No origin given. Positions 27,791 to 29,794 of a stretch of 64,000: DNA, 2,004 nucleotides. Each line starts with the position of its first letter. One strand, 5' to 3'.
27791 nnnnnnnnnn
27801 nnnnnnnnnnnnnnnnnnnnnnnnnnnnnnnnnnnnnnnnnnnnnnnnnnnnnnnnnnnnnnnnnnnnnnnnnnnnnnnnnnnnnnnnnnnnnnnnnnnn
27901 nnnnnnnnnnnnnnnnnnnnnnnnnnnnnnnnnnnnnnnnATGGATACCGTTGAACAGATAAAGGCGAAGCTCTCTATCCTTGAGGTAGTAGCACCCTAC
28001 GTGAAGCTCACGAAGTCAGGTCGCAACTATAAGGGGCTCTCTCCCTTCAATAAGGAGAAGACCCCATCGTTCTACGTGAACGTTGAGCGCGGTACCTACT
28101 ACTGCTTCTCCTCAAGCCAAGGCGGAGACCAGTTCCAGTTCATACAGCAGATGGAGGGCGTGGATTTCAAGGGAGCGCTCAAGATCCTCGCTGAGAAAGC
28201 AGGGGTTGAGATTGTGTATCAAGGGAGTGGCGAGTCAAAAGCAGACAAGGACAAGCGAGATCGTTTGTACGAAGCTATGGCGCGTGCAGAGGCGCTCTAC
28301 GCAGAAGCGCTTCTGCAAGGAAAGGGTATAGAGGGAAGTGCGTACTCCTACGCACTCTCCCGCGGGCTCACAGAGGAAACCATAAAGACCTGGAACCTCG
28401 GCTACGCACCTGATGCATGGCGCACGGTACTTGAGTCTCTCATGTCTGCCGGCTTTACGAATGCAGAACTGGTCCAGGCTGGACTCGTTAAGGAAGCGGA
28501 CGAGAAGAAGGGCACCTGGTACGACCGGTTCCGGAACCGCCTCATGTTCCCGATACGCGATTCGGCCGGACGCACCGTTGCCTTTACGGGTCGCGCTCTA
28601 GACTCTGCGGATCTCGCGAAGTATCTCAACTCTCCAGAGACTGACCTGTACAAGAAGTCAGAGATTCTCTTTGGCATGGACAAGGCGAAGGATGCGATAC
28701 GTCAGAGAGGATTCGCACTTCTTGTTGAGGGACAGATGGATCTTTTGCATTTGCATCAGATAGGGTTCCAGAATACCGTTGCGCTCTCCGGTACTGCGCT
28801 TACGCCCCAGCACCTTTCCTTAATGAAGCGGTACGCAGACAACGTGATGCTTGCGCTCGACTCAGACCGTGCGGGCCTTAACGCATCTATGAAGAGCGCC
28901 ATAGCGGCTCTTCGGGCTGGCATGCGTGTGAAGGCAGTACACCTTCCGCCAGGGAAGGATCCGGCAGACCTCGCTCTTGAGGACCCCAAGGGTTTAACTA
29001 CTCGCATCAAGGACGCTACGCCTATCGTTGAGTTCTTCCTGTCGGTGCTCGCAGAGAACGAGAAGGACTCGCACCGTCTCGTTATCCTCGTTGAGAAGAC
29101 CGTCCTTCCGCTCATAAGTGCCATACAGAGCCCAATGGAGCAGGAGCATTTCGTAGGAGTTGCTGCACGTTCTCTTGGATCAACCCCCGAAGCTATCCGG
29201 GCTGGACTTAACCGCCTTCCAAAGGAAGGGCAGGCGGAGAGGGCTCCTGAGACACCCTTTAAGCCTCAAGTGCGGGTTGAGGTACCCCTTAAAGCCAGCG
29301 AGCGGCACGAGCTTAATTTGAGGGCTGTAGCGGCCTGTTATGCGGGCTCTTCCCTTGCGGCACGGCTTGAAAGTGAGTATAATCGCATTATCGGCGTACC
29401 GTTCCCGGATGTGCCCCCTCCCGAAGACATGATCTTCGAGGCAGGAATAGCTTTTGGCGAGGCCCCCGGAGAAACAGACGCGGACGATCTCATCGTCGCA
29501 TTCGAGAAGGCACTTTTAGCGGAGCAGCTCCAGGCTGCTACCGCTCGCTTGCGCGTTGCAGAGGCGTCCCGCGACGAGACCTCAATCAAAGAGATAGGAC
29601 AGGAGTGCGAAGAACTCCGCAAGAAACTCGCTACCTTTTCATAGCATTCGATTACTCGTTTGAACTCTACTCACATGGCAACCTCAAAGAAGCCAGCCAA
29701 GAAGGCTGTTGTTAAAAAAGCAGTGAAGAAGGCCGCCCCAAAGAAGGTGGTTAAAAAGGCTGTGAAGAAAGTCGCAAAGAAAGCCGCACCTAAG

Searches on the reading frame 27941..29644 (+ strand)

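Call 54: search_protein_families(library=pfam, proteins=[window:27941-29644:+], max_evalue=0.00001)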
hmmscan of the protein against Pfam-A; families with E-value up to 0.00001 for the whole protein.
window:27941-29644:+ (567 aa): 5 families
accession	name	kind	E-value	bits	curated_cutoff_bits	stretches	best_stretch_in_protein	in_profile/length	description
PF08275.17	DNAG_N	-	5.5e-39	133.6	26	1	132-250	12-128/128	DNA primase catalytic core, N-terminal domain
PF01807.25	Zn_ribbon_DnaG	-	1.2e-28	99.2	24.9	1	2-94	4-96/98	CHC2 zinc finger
PF13155.12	Toprim_2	-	9.6e-20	71.2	22.1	1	261-344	2-87/88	Toprim-like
PF13662.12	Toprim_4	-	2.9e-14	53.5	25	1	259-333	3-84/85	Toprim domain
PF01751.28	Toprim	-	3.4e-11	43.6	23.1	1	260-320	3-77/96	Toprim domain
